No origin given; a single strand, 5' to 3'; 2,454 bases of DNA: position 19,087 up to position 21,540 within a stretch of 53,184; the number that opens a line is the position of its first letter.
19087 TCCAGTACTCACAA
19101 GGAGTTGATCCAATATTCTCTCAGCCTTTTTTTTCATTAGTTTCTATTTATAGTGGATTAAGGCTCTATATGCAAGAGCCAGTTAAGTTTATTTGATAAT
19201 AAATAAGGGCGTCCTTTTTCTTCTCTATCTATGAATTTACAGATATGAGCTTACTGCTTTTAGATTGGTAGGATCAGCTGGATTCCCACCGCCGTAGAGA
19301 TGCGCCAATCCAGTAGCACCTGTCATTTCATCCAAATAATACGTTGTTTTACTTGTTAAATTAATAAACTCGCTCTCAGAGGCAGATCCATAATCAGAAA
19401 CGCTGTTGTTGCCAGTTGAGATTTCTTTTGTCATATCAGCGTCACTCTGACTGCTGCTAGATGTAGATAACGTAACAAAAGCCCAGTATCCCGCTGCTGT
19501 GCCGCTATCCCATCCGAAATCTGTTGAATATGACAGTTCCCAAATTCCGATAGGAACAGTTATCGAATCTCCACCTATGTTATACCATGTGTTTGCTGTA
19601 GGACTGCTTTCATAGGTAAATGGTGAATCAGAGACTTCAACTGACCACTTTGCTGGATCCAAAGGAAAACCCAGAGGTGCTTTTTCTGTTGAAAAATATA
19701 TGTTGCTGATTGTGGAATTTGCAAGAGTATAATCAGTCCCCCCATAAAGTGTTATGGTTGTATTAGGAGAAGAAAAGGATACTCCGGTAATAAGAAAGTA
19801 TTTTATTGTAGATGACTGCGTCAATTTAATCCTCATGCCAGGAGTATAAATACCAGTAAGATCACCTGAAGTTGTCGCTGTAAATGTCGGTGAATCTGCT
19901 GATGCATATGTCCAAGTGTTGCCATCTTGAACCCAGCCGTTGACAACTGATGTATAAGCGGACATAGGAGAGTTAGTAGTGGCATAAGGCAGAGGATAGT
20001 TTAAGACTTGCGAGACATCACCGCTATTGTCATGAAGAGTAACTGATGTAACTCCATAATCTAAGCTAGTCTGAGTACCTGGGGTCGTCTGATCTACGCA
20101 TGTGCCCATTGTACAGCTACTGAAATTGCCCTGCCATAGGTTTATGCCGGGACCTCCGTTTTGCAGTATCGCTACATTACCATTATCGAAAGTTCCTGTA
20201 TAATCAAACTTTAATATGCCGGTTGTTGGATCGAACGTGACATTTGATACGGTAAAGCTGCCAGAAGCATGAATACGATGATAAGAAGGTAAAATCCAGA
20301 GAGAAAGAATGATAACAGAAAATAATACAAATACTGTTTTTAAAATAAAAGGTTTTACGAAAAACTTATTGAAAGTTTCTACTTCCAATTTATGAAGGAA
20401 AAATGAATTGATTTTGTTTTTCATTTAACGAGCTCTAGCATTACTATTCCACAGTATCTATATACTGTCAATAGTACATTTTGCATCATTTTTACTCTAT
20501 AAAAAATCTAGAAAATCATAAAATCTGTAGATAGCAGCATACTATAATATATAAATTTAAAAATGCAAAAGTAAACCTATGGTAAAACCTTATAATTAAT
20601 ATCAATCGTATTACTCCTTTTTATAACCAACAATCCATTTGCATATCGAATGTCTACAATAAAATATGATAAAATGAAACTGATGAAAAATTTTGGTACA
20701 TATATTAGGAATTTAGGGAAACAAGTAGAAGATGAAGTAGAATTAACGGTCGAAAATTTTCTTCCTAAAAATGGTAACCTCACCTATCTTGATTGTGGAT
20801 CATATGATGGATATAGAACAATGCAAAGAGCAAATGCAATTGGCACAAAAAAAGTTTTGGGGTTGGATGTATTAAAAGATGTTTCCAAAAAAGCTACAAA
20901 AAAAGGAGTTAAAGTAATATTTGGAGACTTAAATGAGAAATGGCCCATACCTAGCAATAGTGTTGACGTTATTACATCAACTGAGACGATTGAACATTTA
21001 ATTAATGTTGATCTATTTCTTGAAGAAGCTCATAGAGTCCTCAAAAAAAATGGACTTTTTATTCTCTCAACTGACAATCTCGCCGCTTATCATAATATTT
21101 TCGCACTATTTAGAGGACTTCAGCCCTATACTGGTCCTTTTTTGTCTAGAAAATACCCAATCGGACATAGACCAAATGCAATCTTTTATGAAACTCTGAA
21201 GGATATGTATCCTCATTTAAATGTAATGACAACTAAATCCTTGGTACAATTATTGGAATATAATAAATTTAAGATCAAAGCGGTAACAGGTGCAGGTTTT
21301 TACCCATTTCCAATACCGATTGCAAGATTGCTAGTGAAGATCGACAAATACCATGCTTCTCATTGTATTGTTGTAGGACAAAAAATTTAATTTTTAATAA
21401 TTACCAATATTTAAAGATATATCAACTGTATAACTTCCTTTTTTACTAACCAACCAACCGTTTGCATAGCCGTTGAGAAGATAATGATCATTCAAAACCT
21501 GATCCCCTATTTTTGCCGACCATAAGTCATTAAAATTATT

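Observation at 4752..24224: Four paralogous AftD/DUF3367-like GT-C proteins, each bracketed by SAM methyltransferases and tiny multi-TM proteins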

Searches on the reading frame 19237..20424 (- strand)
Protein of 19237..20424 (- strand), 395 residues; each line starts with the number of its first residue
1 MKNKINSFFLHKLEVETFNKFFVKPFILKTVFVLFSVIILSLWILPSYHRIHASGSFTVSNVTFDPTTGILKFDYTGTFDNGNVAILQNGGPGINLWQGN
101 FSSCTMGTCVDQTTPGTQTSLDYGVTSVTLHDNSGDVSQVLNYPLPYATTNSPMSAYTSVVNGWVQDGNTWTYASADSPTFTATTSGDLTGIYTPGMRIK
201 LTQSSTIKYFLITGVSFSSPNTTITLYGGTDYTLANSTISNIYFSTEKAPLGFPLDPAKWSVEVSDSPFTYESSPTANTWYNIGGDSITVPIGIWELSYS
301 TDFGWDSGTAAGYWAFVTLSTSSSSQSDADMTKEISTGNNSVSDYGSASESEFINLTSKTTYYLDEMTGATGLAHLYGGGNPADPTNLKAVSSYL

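Call 8: search_protein_families(library=pfam, proteins=[window:19237-20424:-], max_evalue=0.001)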
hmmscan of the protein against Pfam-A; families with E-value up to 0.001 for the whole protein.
window:19237-20424:- (395 aa): 0 families

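Call 11: search_protein_families(library=pfam, proteins=[window:19237-20424:-], max_evalue=0.1)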
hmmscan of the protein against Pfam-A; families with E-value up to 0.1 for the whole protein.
window:19237-20424:- (395 aa): 0 families

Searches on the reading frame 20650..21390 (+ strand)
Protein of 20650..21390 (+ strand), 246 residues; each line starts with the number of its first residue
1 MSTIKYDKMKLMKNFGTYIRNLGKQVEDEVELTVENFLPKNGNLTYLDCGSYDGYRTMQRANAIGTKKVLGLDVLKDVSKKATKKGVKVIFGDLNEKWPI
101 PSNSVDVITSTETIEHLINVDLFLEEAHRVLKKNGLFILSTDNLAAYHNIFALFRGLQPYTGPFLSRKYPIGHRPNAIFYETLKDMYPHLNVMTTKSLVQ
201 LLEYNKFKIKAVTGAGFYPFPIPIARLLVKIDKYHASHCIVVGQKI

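Call 4: search_protein_families(library=pfam, proteins=[window:20650-21390:+], max_evalue=0.01)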
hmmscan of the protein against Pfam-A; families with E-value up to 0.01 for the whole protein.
window:20650-21390:+ (246 aa): 7 families
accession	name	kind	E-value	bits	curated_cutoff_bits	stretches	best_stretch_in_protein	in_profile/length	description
PF08241.18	Methyltransf_11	-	8.4e-14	52.4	21.2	1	47-139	1-95/95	Methyltransferase domain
PF13489.12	Methyltransf_23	-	9e-12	45.5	27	1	29-208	8-160/164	Methyltransferase domain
PF13847.12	Methyltransf_31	-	1.6e-10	41.3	27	1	41-143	2-113/145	Methyltransferase domain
PF13649.12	Methyltransf_25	-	5.2e-10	40.3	27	1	47-135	2-97/97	Methyltransferase domain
PF08242.18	Methyltransf_12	-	8.5e-06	26.9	30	1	47-137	1-98/98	Methyltransferase domain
PF02390.23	Methyltransf_4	-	0.003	17.5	24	0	121-150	97-126/173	Putative methyltransferase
PF03141.22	Methyltransf_29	-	0.0046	16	23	1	73-145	149-223/506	Putative S-adenosyl-L-methionine-dependent methyltransferase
